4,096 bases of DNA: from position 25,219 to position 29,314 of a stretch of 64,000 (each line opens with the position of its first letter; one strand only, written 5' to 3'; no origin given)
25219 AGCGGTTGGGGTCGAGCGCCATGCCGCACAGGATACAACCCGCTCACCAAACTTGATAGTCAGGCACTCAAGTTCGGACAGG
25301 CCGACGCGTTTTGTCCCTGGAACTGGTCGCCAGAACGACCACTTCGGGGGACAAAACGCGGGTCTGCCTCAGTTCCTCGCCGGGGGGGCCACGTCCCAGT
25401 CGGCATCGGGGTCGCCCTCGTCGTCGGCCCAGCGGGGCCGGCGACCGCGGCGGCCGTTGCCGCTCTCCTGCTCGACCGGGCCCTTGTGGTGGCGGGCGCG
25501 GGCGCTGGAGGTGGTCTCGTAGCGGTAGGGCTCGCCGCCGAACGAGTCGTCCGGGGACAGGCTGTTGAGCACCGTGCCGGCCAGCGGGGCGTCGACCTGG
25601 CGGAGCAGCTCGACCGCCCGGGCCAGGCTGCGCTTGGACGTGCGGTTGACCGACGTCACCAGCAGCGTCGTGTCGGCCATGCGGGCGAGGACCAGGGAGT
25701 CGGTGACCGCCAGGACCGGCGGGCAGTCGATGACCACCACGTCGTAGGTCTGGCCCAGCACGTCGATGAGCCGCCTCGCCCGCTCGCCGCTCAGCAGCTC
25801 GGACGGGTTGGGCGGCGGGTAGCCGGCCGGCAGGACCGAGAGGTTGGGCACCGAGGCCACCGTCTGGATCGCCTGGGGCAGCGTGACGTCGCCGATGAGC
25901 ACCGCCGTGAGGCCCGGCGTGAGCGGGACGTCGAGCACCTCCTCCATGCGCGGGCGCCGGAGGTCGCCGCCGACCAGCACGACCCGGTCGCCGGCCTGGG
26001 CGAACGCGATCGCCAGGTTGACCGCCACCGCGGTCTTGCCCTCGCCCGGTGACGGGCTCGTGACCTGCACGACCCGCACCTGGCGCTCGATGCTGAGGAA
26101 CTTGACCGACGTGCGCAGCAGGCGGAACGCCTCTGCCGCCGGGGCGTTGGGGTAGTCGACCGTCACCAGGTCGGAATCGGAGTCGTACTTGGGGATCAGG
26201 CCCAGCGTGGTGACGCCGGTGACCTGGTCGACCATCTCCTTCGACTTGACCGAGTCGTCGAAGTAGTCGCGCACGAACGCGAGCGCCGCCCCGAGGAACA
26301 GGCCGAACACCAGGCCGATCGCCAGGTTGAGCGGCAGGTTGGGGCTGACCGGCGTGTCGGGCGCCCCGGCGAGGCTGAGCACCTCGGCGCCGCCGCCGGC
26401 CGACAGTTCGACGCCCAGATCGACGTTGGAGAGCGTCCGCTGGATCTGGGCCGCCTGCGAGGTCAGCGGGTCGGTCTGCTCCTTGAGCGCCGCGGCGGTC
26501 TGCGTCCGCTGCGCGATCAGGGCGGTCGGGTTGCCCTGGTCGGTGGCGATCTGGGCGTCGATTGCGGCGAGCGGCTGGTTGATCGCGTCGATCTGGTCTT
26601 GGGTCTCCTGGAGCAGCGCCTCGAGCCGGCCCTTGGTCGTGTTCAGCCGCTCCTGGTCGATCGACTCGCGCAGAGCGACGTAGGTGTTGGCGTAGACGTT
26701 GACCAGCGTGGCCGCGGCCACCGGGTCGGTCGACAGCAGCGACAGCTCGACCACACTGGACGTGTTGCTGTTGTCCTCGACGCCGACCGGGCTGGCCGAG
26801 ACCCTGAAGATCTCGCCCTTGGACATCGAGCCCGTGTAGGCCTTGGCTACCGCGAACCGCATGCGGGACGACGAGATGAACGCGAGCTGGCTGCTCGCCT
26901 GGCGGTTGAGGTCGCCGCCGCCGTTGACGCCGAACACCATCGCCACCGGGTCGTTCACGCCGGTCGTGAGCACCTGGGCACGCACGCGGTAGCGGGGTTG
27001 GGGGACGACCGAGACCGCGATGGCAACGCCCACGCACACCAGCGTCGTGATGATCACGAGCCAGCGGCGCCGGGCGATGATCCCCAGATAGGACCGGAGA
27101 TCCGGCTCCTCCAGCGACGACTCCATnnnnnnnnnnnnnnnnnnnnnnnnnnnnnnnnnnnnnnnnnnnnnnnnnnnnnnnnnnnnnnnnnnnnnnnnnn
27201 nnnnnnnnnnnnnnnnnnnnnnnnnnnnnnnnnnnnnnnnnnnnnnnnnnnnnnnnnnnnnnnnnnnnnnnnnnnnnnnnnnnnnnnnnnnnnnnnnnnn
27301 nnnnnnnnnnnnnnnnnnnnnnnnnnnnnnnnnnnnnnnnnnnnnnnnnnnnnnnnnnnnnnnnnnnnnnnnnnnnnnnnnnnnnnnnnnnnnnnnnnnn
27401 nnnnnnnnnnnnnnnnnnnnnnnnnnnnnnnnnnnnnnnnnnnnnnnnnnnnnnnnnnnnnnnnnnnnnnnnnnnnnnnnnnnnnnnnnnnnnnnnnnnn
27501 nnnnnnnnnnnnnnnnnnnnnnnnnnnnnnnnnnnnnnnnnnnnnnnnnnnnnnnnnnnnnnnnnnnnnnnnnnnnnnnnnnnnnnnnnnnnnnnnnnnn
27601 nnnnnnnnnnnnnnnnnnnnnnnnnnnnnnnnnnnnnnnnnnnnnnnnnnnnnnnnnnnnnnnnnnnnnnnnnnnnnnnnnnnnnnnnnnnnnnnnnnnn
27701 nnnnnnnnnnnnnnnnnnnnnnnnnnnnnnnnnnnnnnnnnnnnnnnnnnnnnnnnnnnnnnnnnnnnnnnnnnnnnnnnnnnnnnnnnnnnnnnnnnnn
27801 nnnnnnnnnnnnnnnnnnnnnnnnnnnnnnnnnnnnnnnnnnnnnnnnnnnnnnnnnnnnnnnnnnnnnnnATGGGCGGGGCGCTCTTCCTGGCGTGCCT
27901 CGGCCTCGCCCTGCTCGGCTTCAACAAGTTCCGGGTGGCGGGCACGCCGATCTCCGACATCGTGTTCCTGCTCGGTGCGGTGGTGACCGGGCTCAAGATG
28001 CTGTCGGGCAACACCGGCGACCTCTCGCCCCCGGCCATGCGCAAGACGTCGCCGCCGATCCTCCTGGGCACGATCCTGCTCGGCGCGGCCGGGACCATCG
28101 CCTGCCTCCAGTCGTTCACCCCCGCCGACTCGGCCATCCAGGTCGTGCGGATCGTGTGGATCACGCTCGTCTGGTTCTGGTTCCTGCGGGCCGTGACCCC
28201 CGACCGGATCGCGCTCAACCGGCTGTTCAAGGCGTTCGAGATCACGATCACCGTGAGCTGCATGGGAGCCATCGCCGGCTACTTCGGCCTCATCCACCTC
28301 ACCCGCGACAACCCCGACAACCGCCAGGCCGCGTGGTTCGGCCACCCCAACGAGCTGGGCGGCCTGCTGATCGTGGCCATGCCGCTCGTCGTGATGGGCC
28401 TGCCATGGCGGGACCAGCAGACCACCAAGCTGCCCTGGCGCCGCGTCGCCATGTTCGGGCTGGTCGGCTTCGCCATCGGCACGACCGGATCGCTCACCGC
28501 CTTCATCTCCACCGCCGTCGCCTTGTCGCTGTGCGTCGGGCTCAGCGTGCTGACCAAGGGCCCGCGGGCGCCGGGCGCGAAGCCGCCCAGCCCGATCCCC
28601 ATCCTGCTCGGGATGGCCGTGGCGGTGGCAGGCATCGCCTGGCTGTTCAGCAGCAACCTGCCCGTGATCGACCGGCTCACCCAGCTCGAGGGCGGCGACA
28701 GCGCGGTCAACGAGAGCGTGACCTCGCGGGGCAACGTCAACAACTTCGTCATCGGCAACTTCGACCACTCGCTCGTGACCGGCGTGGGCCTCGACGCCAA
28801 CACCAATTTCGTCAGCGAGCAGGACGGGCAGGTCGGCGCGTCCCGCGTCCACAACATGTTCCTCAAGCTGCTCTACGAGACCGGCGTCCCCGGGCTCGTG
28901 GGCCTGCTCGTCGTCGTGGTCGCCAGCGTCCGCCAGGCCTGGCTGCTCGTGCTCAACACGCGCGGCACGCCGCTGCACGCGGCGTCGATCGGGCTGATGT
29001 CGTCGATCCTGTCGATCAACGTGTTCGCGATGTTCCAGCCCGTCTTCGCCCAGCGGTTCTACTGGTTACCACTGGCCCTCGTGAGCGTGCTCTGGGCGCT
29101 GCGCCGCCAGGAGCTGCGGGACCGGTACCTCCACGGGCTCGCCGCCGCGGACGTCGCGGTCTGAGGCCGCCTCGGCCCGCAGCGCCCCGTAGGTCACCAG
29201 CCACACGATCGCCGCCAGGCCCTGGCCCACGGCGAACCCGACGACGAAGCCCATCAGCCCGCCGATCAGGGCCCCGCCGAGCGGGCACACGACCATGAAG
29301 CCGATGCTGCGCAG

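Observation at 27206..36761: Two near-identical ~0.5-kb direct repeats bracket an entire Wzx/Wzy-type polysaccharide cassette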

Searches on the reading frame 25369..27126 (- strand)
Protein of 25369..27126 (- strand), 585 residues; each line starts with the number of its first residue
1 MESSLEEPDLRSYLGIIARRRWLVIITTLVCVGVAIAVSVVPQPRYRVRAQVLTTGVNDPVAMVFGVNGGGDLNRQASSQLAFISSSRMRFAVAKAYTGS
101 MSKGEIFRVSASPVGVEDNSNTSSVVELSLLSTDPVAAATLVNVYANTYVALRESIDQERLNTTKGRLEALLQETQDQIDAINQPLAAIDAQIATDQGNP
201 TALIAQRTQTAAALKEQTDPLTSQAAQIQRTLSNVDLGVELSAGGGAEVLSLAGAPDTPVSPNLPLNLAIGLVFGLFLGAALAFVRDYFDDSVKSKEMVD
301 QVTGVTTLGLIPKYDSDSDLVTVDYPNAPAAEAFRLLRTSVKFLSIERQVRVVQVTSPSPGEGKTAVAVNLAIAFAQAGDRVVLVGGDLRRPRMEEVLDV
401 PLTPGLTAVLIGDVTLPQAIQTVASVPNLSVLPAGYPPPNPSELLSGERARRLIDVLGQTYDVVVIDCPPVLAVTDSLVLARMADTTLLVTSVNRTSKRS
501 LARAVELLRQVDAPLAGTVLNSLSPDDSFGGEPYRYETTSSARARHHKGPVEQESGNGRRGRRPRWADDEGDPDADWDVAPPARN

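Call 17: find_encoding_contigs(protein=window:25369-27126:-, flank=10000, max_places=10)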
Protein window:25369-27126:- (585 aa): no gene with exactly this product is on record in the collection.

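Call 25: search_protein_families(library=pfam, proteins=[window:25369-27126:-], max_evalue=0.001)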
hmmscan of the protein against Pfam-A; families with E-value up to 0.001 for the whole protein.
window:25369-27126:- (585 aa): 5 families
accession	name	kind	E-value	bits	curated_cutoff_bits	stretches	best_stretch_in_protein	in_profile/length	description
PF13614.12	AAA_31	-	9.3e-11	42.4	27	1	351-512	2-168/177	AAA domain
PF02706.20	Wzz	-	1.3e-08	35.5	25.5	1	7-83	2-77/91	Chain length determinant protein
PF10609.15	ParA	-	2.4e-08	34.2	27.1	1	351-521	4-173/246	NUBPL iron-transfer P-loop NTPase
PF01656.29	CbiA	-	2.1e-06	28.2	25.4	1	355-527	3-87/125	CobQ/CobB/MinD/ParA nucleotide binding domain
PF13807.11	GNVR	-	3.3e-05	24.2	27.7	1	243-287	37-81/82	G-rich domain on putative tyrosine kinase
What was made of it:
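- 25369..27126 (-): BY-kinase-type gene (Wzz + AAA_31/ParA-like P-loop domains), a flanking gene. Call 25.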

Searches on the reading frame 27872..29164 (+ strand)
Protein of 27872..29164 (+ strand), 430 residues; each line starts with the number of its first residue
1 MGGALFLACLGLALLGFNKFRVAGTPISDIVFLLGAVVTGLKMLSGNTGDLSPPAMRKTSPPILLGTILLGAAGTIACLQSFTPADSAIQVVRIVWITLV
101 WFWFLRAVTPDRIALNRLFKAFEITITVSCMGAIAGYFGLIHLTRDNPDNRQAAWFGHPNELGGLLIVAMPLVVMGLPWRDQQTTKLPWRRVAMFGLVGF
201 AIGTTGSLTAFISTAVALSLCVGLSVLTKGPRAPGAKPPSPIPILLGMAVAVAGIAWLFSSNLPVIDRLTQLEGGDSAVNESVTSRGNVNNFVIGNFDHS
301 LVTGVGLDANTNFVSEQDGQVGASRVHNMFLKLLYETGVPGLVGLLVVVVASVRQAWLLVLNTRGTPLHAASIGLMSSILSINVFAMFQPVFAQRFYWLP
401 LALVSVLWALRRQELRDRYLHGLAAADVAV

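Call 25: search_protein_families(library=pfam, proteins=[window:27872-29164:+], max_evalue=0.001)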
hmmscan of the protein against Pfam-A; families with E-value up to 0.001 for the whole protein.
window:27872-29164:+ (430 aa): 1 family
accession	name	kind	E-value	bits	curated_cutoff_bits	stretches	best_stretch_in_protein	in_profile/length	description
PF04932.20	Wzy_C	-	1e-12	48.5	31.7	1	194-345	2-148/149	O-Antigen ligase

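Call 34: find_homologous_proteins(query=window:27872-29164:+, max_evalue=1e-30)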
Query window:27872-29164:+ (430 aa): 32 proteins with E <= 1e-30 among 8000 candidates.
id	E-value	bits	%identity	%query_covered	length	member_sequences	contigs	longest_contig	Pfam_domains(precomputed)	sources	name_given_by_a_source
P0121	3.3e-279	943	100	100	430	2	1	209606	PF04932.21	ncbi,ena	-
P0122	3.1e-254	861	90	100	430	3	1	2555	PF04932.21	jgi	jgi:hypothetical protein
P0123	2.0e-253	858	90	96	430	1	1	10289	PF04932.21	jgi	jgi:hypothetical protein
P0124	1.2e-252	856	90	96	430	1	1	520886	PF04932.21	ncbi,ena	-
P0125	2.0e-238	809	85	99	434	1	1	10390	PF04932.21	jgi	jgi:hypothetical protein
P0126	3.3e-197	673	70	93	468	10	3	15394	PF04932.21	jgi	jgi:O-antigen ligase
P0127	1.5e-137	477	53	93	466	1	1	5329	PF04932.21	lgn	-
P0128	3.8e-137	475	56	95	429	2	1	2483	PF04932.21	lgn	-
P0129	4.7e-137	475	55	95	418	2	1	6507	PF04932.21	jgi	jgi:O-antigen ligase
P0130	4.9e-137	475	53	96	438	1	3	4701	PF04932.21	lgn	-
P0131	4.4e-135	469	53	97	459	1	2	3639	PF04932.21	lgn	-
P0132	7.7e-133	461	54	93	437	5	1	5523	PF04932.21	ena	-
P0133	3.2e-131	456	53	94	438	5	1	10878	PF04932.21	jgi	jgi:O-antigen ligase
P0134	2.6e-128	446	50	99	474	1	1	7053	PF04932.21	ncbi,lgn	-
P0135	4.9e-127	442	52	96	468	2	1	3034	PF04932.21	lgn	-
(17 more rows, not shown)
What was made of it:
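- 27872..29164 (+): Wzy_C (O-antigen ligase/polymerase family) gene, the first gene inside the bracket. Calls 25 and 34.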

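Call 36: find_encoding_contigs(protein=P0124, flank=10000, max_places=3)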
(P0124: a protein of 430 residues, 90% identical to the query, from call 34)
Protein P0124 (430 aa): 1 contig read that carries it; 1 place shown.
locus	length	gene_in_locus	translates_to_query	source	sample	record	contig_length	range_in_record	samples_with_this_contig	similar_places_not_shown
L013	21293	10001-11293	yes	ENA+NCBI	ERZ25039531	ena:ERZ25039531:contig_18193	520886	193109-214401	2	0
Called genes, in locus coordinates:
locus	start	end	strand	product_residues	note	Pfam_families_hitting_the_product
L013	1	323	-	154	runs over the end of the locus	PF00731:AIRC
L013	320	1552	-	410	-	PF02844:GARS_N, PF01071:GARS_A, PF02843:GARS_C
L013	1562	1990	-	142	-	PF00709:Adenylsucc_synt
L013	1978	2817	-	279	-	-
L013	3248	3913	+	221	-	PF01697:Glyco_transf_92 (faint)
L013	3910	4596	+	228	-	PF13489:Methyltransf_23 (faint), PF08241:Methyltransf_11, PF13649:Methyltransf_25 (weak), PF13847:Methyltransf_31 (weak)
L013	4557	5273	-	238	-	PF13489:Methyltransf_23, PF08241:Methyltransf_11, PF08242:Methyltransf_12 (weak), PF13649:Methyltransf_25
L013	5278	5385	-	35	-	-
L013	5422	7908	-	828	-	PF02861:Clp_N, PF23569:NBD_SMAX1, PF00004:AAA, PF17871:AAA_lid_9, PF00004:AAA, PF07724:AAA_2, PF07728:AAA_5, PF10431:ClpB_D2-small, +7 more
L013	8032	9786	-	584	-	PF02706:Wzz, PF01656:CbiA (faint), PF10609:ParA (weak), PF13614:AAA_31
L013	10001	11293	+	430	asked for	PF04932:Wzy_C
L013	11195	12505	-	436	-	-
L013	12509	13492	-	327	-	PF01073:3Beta_HSD, PF01370:Epimerase, PF05368:NmrA (faint), PF07993:NAD_binding_4 (faint), PF13460:NAD_binding_10 (weak), PF16363:GDP_Man_Dehyd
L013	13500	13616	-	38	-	-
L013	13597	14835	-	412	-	PF13439:Glyco_transf_4, PF13579:Glyco_trans_4_4, PF00534:Glycos_transf_1 (weak), PF13692:Glyco_trans_1_4 (weak)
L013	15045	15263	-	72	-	-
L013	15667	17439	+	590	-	PF00534:Glycos_transf_1, PF13692:Glyco_trans_1_4, PF20706:GT4-conflict (weak), PF13439:Glyco_transf_4, PF20706:GT4-conflict, PF00534:Glycos_transf_1, PF13692:Glyco_trans_1_4, PF13524:Glyco_trans_1_2 (weak)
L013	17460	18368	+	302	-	PF13727:CoA_binding_3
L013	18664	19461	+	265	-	PF05050:Methyltransf_21 (weak)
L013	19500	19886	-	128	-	PF00376:MerR, PF13411:MerR_1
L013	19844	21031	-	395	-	PF00226:DnaJ, PF01556:DnaJ_C, PF15777:Anti-TRAP (faint), PF00684:DnaJ_CXXCXGXG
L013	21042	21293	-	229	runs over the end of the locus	PF01025:GrpE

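Call 37: find_encoding_contigs(protein=P0123, flank=10000, max_places=3)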
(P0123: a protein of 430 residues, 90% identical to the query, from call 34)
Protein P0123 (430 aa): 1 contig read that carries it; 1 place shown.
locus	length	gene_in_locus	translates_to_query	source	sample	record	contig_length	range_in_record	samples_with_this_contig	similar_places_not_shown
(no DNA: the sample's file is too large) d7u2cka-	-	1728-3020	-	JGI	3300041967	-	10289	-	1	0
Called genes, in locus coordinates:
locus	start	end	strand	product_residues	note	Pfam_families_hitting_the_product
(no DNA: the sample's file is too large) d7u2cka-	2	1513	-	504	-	?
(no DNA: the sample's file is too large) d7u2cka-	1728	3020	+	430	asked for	PF04932:Wzy_C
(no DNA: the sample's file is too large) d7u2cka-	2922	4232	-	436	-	-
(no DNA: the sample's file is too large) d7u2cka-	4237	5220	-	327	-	PF01073:3Beta_HSD, PF01370:Epimerase, PF05368:NmrA (weak), PF07993:NAD_binding_4 (faint), PF13460:NAD_binding_10 (weak), PF16363:GDP_Man_Dehyd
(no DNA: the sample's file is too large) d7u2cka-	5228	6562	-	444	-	PF13439:Glyco_transf_4, PF13579:Glyco_trans_4_4, PF00534:Glycos_transf_1 (weak), PF13692:Glyco_trans_1_4 (weak)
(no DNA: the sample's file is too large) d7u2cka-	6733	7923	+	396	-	-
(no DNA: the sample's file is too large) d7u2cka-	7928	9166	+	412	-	PF13439:Glyco_transf_4, PF20706:GT4-conflict, PF00534:Glycos_transf_1, PF13692:Glyco_trans_1_4, PF13524:Glyco_trans_1_2 (weak)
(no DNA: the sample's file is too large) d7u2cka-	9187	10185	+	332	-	-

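Call 38: find_encoding_contigs(protein=P0125, flank=10000, max_places=3)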
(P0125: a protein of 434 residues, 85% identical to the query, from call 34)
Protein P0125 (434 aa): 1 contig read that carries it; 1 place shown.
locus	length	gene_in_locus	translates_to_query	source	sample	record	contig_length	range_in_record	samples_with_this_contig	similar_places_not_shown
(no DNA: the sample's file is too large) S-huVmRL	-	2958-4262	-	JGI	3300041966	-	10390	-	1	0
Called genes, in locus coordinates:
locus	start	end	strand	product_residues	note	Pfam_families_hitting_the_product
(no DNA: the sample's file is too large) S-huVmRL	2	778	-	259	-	?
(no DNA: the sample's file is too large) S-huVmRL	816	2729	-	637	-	-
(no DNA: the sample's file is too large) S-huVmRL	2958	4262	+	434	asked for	PF04932:Wzy_C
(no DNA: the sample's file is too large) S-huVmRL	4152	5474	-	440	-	-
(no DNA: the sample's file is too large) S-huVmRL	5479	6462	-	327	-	PF01073:3Beta_HSD, PF01370:Epimerase, PF07993:NAD_binding_4 (faint), PF13460:NAD_binding_10 (weak), PF16363:GDP_Man_Dehyd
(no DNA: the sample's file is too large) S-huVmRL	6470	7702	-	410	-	PF13439:Glyco_transf_4, PF13579:Glyco_trans_4_4, PF00534:Glycos_transf_1 (weak), PF13692:Glyco_trans_1_4 (weak)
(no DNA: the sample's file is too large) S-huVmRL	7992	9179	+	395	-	PF13439:Glyco_transf_4, PF13579:Glyco_trans_4_4, PF20706:GT4-conflict, PF00534:Glycos_transf_1, PF13692:Glyco_trans_1_4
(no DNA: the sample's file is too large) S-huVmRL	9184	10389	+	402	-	?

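Call 56: find_encoding_contigs(protein=P0121, flank=10000, max_places=3)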
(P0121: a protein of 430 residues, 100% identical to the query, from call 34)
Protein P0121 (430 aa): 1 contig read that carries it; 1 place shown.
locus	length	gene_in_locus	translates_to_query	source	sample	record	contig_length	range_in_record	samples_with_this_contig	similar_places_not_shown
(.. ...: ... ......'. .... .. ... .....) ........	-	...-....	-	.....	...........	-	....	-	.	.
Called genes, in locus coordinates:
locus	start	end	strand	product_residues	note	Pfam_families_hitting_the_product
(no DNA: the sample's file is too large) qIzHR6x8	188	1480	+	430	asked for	PF04932:Wzy_C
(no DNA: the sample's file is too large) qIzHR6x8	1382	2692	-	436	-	-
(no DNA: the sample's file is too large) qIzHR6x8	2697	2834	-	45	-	?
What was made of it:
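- A Logan contig with an identical Wzy ends about 20 nt inside the left copy's tail (call 56; coordinates only, no DNA).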

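Call 59: find_encoding_contigs(protein=P0122, flank=3000, max_places=3)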
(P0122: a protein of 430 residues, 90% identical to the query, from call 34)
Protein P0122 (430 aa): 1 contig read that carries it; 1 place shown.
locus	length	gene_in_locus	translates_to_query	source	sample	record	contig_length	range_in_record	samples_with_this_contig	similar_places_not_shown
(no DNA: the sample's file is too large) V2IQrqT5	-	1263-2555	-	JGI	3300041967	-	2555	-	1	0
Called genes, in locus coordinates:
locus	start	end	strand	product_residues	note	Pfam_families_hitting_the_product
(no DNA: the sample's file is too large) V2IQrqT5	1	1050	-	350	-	?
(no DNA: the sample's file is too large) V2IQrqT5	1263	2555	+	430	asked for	PF04932:Wzy_C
